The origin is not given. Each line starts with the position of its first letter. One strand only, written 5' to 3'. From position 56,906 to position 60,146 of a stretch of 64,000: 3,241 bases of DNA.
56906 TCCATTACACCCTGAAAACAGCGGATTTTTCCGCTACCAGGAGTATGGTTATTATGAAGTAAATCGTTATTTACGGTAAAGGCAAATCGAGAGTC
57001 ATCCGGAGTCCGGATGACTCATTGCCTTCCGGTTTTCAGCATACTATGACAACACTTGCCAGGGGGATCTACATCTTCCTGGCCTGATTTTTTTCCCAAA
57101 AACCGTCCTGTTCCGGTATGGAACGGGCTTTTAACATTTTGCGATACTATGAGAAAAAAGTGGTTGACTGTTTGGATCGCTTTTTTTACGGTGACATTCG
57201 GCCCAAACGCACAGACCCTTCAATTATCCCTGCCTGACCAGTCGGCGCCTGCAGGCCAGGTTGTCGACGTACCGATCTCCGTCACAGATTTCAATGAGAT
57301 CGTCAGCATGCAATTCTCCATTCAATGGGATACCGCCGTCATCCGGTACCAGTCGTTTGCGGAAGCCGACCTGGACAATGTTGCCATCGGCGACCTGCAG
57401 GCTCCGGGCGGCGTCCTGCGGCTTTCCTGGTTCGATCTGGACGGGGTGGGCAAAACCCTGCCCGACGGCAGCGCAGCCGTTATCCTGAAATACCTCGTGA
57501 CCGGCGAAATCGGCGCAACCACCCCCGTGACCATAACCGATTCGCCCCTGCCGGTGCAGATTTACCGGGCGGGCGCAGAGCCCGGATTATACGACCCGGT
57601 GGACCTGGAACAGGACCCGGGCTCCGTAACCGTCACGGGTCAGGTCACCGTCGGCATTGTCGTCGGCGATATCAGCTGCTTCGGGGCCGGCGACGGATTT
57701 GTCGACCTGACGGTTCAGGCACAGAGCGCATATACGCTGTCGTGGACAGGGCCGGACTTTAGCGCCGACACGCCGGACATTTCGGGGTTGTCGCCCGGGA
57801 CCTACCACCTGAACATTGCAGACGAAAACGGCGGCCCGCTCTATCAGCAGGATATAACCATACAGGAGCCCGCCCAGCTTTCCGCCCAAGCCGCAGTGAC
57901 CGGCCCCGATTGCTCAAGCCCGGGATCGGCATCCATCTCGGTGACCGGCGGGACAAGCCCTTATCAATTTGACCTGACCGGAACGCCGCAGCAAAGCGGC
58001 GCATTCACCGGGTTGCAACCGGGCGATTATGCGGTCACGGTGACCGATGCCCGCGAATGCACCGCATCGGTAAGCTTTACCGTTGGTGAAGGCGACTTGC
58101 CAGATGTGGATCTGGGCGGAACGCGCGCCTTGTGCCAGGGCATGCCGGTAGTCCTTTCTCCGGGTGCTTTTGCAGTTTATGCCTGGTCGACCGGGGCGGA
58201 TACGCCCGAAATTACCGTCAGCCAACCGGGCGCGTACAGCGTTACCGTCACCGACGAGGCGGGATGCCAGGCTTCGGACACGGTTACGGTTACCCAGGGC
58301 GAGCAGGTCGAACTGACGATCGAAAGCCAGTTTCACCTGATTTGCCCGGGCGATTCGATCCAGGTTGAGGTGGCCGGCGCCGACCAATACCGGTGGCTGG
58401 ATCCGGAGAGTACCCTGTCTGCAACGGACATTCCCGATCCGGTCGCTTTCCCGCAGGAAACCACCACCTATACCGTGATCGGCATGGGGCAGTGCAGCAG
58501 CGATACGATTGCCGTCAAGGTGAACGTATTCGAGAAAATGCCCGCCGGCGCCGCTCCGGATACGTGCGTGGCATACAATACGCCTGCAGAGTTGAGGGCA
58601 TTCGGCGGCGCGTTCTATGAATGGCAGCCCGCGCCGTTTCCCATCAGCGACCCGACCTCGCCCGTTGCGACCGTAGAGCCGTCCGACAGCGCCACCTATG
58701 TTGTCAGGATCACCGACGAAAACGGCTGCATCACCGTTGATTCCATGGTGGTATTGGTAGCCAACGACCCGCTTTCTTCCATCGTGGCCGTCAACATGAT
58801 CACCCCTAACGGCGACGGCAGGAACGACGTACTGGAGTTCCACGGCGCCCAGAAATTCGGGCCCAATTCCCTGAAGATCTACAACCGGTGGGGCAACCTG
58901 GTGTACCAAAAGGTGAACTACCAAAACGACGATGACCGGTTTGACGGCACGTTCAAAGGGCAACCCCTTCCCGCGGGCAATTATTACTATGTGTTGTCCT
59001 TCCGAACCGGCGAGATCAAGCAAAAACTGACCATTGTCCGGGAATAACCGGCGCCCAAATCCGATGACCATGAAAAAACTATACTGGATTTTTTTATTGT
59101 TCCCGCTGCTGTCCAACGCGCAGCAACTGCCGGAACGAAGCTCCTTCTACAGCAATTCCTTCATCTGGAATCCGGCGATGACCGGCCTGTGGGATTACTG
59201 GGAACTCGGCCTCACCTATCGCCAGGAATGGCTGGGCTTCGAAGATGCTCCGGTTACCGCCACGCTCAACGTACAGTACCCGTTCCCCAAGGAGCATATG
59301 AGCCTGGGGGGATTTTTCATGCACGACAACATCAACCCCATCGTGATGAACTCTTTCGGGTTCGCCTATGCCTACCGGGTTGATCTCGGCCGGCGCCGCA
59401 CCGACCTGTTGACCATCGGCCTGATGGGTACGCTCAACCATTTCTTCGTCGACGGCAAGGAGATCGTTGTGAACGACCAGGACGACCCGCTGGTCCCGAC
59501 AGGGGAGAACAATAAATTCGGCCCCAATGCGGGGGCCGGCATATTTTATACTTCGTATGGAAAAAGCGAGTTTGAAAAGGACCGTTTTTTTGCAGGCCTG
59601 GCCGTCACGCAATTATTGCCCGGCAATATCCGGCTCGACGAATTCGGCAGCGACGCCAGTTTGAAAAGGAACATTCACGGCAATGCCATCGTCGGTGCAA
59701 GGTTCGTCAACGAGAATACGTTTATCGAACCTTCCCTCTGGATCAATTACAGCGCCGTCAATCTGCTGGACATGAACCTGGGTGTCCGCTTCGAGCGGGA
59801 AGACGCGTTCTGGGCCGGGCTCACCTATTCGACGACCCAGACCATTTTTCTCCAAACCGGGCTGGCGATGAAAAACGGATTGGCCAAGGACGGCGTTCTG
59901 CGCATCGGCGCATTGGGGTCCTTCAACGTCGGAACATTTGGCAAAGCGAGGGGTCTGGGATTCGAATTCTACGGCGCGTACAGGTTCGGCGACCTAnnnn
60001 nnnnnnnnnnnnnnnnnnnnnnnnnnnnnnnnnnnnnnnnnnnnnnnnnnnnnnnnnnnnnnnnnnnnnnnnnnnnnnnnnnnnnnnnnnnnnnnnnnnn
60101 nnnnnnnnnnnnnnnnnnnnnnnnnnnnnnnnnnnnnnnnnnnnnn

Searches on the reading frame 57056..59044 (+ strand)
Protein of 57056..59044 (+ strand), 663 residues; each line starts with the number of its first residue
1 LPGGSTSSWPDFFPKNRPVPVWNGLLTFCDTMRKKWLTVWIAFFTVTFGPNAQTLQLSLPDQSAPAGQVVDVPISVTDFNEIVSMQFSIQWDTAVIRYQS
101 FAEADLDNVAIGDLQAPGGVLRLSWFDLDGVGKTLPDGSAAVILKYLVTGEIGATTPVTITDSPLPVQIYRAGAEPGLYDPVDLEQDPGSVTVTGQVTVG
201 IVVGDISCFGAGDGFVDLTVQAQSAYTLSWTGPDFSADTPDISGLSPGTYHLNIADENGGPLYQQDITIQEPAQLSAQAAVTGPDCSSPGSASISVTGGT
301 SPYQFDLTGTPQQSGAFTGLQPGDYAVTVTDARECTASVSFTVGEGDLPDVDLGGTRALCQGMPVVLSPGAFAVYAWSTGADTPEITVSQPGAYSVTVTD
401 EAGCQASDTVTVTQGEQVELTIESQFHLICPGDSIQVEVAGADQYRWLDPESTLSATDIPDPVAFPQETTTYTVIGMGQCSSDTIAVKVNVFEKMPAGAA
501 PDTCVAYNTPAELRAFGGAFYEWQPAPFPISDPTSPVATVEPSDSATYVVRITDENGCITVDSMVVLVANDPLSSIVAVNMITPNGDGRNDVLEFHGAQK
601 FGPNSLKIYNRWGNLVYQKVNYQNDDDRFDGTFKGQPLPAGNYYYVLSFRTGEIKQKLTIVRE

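Call 10: search_protein_families(library=pfam, proteins=[window:57056-59044:+], max_evalue=0.001)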
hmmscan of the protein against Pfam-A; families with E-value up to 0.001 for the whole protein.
window:57056-59044:+ (663 aa): 5 families
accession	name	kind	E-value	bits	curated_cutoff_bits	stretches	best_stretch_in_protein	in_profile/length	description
PF13585.12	CHU_C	-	3.8e-22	78.6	27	1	579-655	4-78/86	CHU_C Type IX secretion signal domain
PF00963.24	Cohesin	-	3.9e-08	34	24.1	1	56-163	2-117/139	Cohesin domain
PF22352.2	K319L-like_PKD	-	3.6e-05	24.1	27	0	392-413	62-83/84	K319L-like, PKD domain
PF13620.12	CarboxypepD_reg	-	0.00016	22.4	32.3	0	291-352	16-78/82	Carboxypeptidase regulatory-like domain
PF18962.6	Por_Secre_tail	-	0.00051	20.7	27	0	602-660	20-75/75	Secretion system C-terminal sorting domain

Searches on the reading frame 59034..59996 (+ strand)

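Call 10: search_protein_families(library=pfam, proteins=[window:59034-59996:+], max_evalue=0.001)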
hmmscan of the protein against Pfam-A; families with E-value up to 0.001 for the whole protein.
window:59034-59996:+ (321 aa): 1 family
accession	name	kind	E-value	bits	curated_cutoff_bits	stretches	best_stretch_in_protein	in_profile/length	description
PF11751.14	PorP_SprF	-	9.3e-44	150.4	22.3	1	28-316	2-273/273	Type IX secretion system membrane protein PorP/SprF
